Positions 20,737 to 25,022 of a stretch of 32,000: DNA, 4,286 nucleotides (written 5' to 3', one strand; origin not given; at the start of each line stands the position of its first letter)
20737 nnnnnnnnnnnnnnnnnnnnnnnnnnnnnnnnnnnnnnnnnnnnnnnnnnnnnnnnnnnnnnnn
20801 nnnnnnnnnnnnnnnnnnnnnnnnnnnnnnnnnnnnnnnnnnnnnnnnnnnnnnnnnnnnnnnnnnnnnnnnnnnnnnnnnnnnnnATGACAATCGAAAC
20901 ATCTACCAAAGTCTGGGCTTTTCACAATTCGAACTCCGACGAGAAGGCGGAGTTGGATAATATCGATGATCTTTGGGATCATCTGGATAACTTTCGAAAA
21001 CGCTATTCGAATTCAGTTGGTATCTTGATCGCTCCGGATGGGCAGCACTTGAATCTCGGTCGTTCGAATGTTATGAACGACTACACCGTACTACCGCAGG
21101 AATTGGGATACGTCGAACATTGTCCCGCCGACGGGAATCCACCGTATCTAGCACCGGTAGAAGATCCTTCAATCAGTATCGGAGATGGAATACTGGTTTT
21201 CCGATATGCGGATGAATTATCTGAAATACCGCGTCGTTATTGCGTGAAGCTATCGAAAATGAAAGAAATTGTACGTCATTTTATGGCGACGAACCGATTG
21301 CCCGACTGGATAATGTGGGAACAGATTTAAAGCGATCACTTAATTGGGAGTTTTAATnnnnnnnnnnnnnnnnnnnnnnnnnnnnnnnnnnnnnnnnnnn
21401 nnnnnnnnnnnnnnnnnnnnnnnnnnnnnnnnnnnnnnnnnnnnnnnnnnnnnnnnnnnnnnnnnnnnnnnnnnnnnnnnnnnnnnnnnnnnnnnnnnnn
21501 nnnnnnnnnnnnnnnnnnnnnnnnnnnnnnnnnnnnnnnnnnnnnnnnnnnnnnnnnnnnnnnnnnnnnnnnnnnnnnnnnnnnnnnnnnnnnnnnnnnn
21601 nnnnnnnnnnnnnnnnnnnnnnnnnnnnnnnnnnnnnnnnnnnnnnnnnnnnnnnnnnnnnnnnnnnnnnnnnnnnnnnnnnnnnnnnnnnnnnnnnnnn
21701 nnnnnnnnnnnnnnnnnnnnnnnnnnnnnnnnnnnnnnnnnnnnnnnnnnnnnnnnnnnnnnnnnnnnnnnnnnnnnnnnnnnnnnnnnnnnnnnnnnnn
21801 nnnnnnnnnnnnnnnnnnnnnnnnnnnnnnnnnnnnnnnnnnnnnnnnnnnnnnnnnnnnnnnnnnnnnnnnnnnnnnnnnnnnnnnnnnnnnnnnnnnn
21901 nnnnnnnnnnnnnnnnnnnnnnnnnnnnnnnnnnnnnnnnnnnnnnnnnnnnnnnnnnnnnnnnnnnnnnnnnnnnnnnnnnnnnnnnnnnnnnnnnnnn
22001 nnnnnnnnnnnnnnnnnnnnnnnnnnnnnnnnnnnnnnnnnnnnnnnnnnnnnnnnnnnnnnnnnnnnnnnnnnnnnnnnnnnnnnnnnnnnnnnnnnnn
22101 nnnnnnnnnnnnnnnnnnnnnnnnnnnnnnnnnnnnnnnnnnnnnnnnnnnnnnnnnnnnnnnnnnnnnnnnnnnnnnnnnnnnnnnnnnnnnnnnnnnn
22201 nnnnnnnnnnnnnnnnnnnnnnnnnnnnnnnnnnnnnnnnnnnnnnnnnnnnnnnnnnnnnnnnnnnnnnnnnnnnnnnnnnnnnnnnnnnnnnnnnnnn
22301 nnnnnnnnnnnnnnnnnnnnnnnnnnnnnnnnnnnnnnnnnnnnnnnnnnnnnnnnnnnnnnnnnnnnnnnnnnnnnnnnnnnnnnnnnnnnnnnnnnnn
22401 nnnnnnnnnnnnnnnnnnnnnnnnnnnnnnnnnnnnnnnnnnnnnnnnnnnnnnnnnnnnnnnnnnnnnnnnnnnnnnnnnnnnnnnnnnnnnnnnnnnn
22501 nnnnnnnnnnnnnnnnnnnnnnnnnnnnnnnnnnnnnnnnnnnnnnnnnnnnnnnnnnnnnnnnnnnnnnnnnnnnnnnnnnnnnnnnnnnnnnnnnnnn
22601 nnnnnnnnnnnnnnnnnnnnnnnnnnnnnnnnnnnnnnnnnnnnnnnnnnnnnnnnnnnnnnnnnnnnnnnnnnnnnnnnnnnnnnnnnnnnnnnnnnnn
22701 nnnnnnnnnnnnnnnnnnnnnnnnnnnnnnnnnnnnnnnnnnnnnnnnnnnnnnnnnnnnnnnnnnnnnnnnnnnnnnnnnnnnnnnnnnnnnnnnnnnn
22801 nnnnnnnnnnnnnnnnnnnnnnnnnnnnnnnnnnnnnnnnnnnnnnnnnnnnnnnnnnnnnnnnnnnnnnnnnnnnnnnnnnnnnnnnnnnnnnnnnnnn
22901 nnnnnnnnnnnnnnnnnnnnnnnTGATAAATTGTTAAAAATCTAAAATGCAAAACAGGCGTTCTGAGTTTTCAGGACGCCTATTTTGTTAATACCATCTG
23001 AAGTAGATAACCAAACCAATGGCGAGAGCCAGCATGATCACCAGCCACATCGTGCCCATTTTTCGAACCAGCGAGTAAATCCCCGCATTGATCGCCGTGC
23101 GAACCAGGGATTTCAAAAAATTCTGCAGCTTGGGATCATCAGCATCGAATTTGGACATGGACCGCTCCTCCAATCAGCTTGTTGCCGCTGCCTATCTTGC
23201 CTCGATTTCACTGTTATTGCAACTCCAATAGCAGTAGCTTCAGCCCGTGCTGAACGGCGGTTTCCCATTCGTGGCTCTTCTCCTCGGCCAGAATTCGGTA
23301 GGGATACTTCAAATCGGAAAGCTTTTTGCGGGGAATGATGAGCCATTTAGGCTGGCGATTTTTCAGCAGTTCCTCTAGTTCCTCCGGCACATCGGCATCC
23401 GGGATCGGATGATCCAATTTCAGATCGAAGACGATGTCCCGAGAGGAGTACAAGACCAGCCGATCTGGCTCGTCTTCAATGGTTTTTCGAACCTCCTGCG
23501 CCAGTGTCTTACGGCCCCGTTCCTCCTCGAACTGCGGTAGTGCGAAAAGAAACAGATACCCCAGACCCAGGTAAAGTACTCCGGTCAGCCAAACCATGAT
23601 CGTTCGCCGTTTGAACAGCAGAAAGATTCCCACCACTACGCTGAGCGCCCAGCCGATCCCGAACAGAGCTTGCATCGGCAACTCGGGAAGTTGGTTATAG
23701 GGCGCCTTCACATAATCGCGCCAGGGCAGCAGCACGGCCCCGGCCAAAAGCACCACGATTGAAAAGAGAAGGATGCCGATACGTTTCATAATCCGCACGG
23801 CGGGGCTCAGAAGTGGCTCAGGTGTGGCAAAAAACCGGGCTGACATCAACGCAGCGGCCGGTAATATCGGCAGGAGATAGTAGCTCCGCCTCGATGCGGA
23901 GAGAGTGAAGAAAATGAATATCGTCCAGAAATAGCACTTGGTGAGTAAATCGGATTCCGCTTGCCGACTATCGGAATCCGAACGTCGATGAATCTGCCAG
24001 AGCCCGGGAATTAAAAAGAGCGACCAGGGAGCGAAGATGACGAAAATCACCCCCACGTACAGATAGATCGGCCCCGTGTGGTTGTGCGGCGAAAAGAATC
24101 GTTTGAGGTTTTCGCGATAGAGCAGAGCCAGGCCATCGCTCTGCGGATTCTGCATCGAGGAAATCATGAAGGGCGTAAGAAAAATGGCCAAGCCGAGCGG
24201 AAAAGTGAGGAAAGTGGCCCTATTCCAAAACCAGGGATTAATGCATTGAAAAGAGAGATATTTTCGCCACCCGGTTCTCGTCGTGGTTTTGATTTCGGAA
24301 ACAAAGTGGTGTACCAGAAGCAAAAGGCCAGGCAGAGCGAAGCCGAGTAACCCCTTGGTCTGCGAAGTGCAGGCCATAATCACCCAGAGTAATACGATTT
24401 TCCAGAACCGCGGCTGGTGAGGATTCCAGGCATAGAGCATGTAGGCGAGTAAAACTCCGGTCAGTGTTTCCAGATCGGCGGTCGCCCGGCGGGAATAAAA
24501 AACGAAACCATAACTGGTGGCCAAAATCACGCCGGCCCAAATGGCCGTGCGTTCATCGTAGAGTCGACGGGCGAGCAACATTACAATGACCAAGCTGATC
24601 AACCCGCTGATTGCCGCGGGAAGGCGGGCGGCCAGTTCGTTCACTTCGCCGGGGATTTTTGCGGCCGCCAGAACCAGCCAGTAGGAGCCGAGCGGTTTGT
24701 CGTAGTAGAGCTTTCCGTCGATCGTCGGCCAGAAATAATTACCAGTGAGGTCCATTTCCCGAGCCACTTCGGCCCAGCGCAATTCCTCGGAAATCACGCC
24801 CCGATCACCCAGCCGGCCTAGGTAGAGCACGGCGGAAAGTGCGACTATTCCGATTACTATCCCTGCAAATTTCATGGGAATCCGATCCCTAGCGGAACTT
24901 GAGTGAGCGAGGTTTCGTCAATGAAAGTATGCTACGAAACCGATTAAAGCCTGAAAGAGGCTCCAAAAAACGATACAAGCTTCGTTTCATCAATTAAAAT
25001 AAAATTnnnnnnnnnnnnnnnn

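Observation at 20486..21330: DddA-like (SCP1.201) deaminase toxin with a translationally coupled immunity candidate, embedded among housekeeping genes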

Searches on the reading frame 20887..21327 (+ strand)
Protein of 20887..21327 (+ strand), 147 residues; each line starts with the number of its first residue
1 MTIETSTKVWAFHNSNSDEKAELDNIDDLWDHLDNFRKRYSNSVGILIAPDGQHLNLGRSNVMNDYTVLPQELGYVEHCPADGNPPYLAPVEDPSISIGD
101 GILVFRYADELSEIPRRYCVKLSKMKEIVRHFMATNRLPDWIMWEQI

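Call 3: search_protein_families(library=pfam, proteins=[window:20887-21327:+], max_evalue=10)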
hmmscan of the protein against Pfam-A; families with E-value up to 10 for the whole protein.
window:20887-21327:+ (147 aa): 2 families
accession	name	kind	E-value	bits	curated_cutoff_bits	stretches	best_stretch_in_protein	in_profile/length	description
PF14430.11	Imm1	-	0.00022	22.4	22.4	1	74-145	57-124/125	Immunity protein Imm1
PF18824.6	LPD11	-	0.087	13.3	27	1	122-147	38-62/69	Large polyvalent protein-associated domain 11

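Call 4: search_protein_families(library=ncbifam, proteins=[window:20887-21327:+], max_evalue=10)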
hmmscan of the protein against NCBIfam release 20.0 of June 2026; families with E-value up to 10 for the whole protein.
window:20887-21327:+ (147 aa): 0 families

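Call 7: search_solved_structures(query=window:20887-21327:+, max_evalue=10, show_alignments=2)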
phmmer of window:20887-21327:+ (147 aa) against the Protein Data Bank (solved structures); distinct sequences matched with E-value up to 10: 0.

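Call 8: search_protein_families(library=padloc, proteins=[window:20887-21327:+], max_evalue=10)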
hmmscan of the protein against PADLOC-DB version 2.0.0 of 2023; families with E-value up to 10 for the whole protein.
window:20887-21327:+ (147 aa): 0 families

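Call 12: find_homologous_proteins(query=window:20887-21327:+, max_evalue=0.001)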
Query window:20887-21327:+ (147 aa): 1 proteins with E <= 0.001 among 7 candidates.
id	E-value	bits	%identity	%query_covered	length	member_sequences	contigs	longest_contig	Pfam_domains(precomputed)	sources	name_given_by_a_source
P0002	1.2e-96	339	99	100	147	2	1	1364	-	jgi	jgi:hypothetical protein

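Call 18: find_encoding_contigs(protein=P0002, flank=5000, max_places=6)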
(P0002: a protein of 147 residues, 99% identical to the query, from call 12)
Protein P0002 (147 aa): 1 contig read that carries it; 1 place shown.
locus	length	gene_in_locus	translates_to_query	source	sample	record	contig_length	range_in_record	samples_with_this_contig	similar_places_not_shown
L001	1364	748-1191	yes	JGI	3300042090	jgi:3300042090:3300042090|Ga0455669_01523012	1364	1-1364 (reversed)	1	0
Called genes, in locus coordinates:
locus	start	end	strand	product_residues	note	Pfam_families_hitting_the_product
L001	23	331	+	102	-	PF00326:Peptidase_S9 (faint), PF12146:Hydrolase_4 (faint)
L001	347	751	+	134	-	PF14428:SCP1201-like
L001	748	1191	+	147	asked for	-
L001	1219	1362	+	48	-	?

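Call 58: find_homologous_proteins(query=A4, max_evalue=0.00001)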
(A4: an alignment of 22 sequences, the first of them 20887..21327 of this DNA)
Query A4 (22 sequences) (147 aa, profile of the alignment): 131 proteins with E <= 0.00001 among 1613 candidates; the best 120 are listed.
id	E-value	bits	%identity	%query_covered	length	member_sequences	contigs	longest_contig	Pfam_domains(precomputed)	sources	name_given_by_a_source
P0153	5.6e-32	128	27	54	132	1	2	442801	-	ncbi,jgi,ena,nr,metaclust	ncbi:MAG TPA: hypothetical protein DET40_24640 [Lentisphaeria bacterium]|nr:MAG: hypothetical protei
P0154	1.8e-31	127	30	44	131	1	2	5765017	PF14430.12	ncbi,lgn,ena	-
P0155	2.3e-31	126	21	92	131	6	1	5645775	PF14430.12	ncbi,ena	-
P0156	9.2e-31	124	26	68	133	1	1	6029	PF14430.12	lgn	-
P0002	2.8e-30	123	99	100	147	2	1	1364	-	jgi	jgi:hypothetical protein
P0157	4.5e-30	122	23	84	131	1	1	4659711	PF14430.12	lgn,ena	-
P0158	1.3e-29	121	23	95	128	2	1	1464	PF14430.12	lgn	-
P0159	2.2e-29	120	32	86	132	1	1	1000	PF14430.12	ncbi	-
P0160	6.6e-29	118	24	97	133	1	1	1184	PF14430.12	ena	-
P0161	6.8e-29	118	26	68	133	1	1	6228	PF14430.12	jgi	jgi:hypothetical protein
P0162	7.3e-29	118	24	97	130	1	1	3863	PF14430.12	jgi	-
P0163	8.5e-29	118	24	96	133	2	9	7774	PF14430.12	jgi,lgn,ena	jgi:hypothetical protein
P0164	9.2e-29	118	31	82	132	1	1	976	PF14430.12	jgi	jgi:immunity protein Imm1 of predicted polymorphic toxin system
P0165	1.5e-28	117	33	52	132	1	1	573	PF14430.12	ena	-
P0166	2.4e-28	116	28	54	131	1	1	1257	PF14430.12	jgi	jgi:hypothetical protein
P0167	3.2e-28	116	28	44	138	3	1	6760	PF14430.12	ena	-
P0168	3.2e-28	116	27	90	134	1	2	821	PF14430.12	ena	-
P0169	3.6e-28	116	26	83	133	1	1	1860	PF14430.12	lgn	-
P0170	6.2e-28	115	28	67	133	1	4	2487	PF14430.12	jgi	jgi:hypothetical protein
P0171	1.1e-27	114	30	85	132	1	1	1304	PF14430.12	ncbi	-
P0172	1.8e-27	114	26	69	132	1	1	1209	PF14430.12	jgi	jgi:hypothetical protein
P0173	2.2e-27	113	24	95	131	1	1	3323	PF14430.12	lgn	-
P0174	2.5e-27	113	30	87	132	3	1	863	PF14430.12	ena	-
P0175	2.8e-27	113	32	82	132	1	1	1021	PF14430.12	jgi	jgi:hypothetical protein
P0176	3.5e-27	113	35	50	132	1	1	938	PF14430.12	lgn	-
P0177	3.6e-27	113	30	85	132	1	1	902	PF14430.12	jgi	jgi:Immunity protein Imm1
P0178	6.4e-27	112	31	50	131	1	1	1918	PF14430.12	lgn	-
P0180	7.8e-27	112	33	50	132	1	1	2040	PF14430.12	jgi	jgi:Immunity protein Imm1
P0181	9.0e-27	111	35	50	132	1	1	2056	PF14430.12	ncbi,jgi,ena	jgi:hypothetical protein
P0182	1.1e-26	111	28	90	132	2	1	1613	PF14430.12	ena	-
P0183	1.3e-26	111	26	56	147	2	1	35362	PF14430.12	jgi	jgi:immunity protein Imm1 of predicted polymorphic toxin system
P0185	2.6e-26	110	26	90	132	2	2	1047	PF14430.12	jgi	-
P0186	2.7e-26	110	29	54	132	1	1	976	PF14430.12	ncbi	-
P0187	3.0e-26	110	32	50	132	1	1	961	PF14430.12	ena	-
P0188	3.2e-26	110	32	49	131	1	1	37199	PF14430.12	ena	-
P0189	3.7e-26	109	21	89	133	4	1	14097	PF14430.12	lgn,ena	-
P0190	6.5e-26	109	21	92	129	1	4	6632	PF14430.12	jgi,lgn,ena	-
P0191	6.6e-26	109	31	50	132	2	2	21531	PF14430.12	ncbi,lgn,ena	-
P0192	7.4e-26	108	29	54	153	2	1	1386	PF14430.12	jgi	-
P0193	7.6e-26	108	31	50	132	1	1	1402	PF14430.12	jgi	jgi:hypothetical protein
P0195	1.2e-25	108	30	78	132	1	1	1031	PF14430.12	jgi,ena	-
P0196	1.4e-25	108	32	50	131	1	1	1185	PF14430.12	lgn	-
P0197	1.4e-25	108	31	57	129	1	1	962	PF14430.12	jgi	jgi:hypothetical protein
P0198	1.6e-25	107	26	85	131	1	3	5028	PF14430.12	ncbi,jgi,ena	jgi:hypothetical protein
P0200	2.5e-25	107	27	56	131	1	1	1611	PF14430.12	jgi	jgi:hypothetical protein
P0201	2.8e-25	107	29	50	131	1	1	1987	PF14430.12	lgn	-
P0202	3.1e-25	106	28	54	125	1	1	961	PF14430.12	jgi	-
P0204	3.7e-25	106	22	84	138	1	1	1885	PF14430.12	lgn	-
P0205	4.0e-25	106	26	92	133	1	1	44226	PF14430.12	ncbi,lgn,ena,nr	ncbi:MAG TPA: Imm1 family immunity protein [Candidatus Angelobacter sp.]|nr:Imm1 family immunity pro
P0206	4.4e-25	106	32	50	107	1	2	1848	PF14430.12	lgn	-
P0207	4.8e-25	106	26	78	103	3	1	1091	PF14430.12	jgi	jgi:hypothetical protein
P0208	5.1e-25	106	26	49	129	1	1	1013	PF14430.12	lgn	-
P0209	5.2e-25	106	30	50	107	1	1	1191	PF14430.12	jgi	jgi:hypothetical protein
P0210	5.3e-25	106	28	91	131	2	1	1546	PF14430.12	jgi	-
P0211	5.3e-25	106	29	81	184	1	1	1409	PF14430.12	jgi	jgi:hypothetical protein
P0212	5.8e-25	106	25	85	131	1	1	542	PF14430.12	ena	-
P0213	6.0e-25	105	29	50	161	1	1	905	PF14430.12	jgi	jgi:hypothetical protein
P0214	7.2e-25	105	32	52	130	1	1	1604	PF14430.12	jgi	jgi:hypothetical protein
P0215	8.3e-25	105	25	90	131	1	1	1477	PF14430.12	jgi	jgi:Immunity protein Imm1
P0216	9.5e-25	105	28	44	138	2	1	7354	PF14430.12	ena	-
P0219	1.5e-24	104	30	50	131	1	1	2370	PF14430.12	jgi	-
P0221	2.1e-24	104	24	51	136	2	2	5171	PF14430.12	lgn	-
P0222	2.6e-24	103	24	95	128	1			PF14430.12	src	-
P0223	3.4e-24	103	32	51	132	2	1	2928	PF14430.12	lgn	-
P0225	4.0e-24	103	24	84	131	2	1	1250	PF14430.12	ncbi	-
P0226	4.0e-24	103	28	52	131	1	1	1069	PF14430.12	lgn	-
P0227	5.4e-24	102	28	50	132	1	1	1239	PF14430.12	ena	-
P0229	1.9e-23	101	28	52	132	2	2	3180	PF14430.12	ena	-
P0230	3.0e-23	100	29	45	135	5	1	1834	PF14430.12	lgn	-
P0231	3.1e-23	100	20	93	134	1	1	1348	PF14430.12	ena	-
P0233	4.2e-23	100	26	91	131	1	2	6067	PF14430.12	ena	-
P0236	5.3e-23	99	26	82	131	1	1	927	PF14430.12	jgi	jgi:Immunity protein Imm1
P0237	5.7e-23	99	29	50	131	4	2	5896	PF14430.12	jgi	jgi:hypothetical protein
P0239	1.7e-22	98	29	90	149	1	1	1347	PF14430.12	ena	-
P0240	1.9e-22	97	28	50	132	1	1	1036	PF14430.12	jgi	-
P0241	2.1e-22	97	21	89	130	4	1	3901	PF14430.12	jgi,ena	-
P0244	4.6e-22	96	28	69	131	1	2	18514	PF14430.12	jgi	jgi:hypothetical protein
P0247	7.4e-22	96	28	57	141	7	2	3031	PF14430.12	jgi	jgi:hypothetical protein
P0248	1.2e-21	95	31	50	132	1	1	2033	PF14430.12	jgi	jgi:hypothetical protein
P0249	1.7e-21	94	28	97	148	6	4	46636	PF14430.12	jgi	jgi:hypothetical protein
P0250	3.0e-21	94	28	50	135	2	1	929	PF14430.12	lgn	-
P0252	3.2e-21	93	26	50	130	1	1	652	PF14430.12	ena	-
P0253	4.1e-21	93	29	90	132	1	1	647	PF14430.12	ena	-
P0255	7.8e-21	92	23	45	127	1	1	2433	PF14430.12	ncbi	-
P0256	7.9e-21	92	23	58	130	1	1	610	PF14430.12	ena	-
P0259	1.1e-20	92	29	90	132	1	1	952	PF14430.12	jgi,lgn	jgi:hypothetical protein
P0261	3.0e-20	90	26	50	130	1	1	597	PF14430.12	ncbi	-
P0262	3.2e-20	90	29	90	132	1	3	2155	PF14430.12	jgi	jgi:hypothetical protein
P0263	3.4e-20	90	28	45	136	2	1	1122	PF14430.12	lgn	-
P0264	3.5e-20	90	27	86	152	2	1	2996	PF14430.12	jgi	jgi:hypothetical protein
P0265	7.8e-20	89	28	96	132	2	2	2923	PF14430.12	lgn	-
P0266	1.4e-19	88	20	52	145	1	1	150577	PF14430.12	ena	-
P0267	1.8e-19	88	31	90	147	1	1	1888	PF14430.12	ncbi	-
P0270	6.3e-19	86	28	50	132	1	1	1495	PF14430.12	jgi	-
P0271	6.9e-19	86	32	51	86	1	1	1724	PF14430.12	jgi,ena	-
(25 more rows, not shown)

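Call 67: predict_structure(alignment_id=A5)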
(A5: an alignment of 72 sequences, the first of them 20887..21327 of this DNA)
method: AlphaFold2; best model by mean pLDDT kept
length: 147 residues; sequences in the alignment: 72
mean_pLDDT: 84.4   pTM: 0.81
mean pLDDT of the five models: 84.4, 84.0, 81.9, 80.4, 78.1
residues with pLDDT >= 90: 66; 70-90: 62; 50-70: 16; < 50: 3
segments of 3 or more residues with pLDDT < 50: 1-3
pLDDT, mean of each block of 10 residues (from residue 1): 60 82 88 81 86 92 59 92 94 75 85 91 94 95 95
secondary structure, 60 per line:
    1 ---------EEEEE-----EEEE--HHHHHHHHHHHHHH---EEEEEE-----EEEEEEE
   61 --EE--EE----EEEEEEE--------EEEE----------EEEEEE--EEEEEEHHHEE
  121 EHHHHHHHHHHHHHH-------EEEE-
elements in order: E10-14 E20-23 H26-39 E43-48 E54-60 E73-79 E88-91 E102-107 E110-115 E119-121 H122-135 E143-146

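Call 69: fold_search(model_id=the predicted structure, library=pdb)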
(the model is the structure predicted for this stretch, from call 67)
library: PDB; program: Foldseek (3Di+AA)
matches with E <= 10: 74; with E <= 0.001: 3
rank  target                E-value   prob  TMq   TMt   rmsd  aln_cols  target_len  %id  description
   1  6u08_D                1.5e-04  1.00  0.63  0.74   3.2       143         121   16  Double-stranded DNA-specific cytidine deaminase type VI secretion system effector and cognate immunity complex from Bu (released 2020-07-15)
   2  6u08_F                2.3e-04  1.00  0.63  0.73   3.3       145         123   16  Double-stranded DNA-specific cytidine deaminase type VI secretion system effector and cognate immunity complex from Bu (released 2020-07-15)
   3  6u08_B                4.4e-04  1.00  0.63  0.75   3.1       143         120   15  Double-stranded DNA-specific cytidine deaminase type VI secretion system effector and cognate immunity complex from Bu (released 2020-07-15)
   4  1kd6_MODEL_1_A        1.2e+00  0.07  0.24  0.20  14.0       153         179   16  Solution structure of the eukaryotic pore-forming cytolysin equinatoxin II (released 2002-02-13)
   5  4wdc                  2.0e+00  0.06  0.24  0.20  12.7       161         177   14  High-resolution crystal structure of water-soluble FraC (mutation F16P) (released 2015-03-18)
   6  3w9p_A                2.0e+00  0.05  0.23  0.20  12.1       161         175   15  Crystal structure of monomeric FraC (second crystal form) (released 2014-04-09)
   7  8p82_A                2.3e+00  0.03  0.17  0.03  13.8       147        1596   12  Cryo-EM structure of dimeric UBR5 (released 2023-06-14)
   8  9e78_2G               3.2e+00  0.16  0.27  0.15   7.6        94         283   11  48-nm repeat of the Leishmania tarentolae doublet microtubule (released 2025-03-12)
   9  1iaz_A                3.2e+00  0.06  0.22  0.19   8.2        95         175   17  EQUINATOXIN II (released 2001-04-04)
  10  6szw_C                3.3e+00  0.04  0.23  0.20  14.3       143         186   15  Asymmetric complex of Factor XII and kininogen with gC1qR/C1QBP/P32 is governed by allostery (released 2020-07-22)
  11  3s9j                  3.7e+00  0.06  0.19  0.09   9.5        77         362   10  Crystal structure of a member of duf4221 family (BVU_1028) from Bacteroides vulgatus atcc 8482 at 1.75 A resolution (released 2011-06-22)
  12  1q32_C                3.9e+00  0.06  0.17  0.07   9.2        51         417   12  Crystal Structure Analysis of the Yeast Tyrosyl-DNA Phosphodiesterase (released 2004-09-07)
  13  3m7p                  3.9e+00  0.04  0.20  0.13   8.5        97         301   13  Fibronectin fragment (released 2010-06-23)
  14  1bp1                  3.9e+00  0.01  0.14  0.06  17.8       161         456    9  CRYSTAL STRUCTURE OF BPI, THE HUMAN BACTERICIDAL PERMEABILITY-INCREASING PROTEIN (released 1997-09-04)
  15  6v04                  4.4e+00  0.03  0.22  0.14  14.9       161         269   10  DynU16 crystal structure, a putative protein in the dynemicin biosynthetic locus (released 2020-11-18)
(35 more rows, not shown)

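Call 74: search_solved_structures(query=A5, max_evalue=10, show_alignments=1)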
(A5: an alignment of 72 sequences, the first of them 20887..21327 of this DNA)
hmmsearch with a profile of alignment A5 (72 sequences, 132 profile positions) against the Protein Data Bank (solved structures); distinct sequences matched with E-value up to 10: 4.
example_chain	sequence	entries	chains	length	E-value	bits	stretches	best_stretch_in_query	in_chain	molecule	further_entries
6u08_B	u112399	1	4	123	0.0019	21.1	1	17-131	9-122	DddI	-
9s4q_Zw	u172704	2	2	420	0.16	14.9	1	5-78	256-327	Outer kinetochore KNL1 complex subunit KRE28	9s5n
3f1i_H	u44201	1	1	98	0.22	14.4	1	4-45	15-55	Hepatocyte growth factor-regulated tyrosine kinase substrate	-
2l41_A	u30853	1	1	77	1.2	12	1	37-66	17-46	RRM domain from Nuclear polyadenylated RNA-binding protein 3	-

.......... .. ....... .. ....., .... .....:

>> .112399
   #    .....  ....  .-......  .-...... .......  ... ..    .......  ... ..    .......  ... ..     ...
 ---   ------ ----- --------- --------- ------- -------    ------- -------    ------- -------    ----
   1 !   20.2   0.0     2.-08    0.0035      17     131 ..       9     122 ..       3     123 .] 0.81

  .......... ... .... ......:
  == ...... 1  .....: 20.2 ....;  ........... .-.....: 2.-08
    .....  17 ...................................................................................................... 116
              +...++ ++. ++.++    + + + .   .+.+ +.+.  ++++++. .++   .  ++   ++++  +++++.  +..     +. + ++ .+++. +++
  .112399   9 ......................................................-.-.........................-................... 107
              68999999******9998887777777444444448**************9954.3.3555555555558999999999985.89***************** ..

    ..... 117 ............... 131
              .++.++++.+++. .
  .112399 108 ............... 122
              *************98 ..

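Call 79: search_protein_families(library=phrogs, proteins=[window:20887-21327:+], max_evalue=0.01)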
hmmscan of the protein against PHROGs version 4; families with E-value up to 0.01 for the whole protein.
window:20887-21327:+ (147 aa): 0 families

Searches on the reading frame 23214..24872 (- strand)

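Call 14: search_protein_families(library=pfam, proteins=[window:23214-24872:-], max_evalue=0.00001)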
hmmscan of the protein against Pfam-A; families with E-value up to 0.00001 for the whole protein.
window:23214-24872:- (552 aa): 2 families
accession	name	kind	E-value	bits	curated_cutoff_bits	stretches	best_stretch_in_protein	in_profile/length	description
PF13231.12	PMT_2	-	7.9e-14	52.6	26.1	1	58-188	1-132/160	Dolichyl-phosphate-mannose-protein mannosyltransferase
PF02366.24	PMT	-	6.5e-10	39.4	22.7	1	32-238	34-240/245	Dolichyl-phosphate-mannose-protein mannosyltransferase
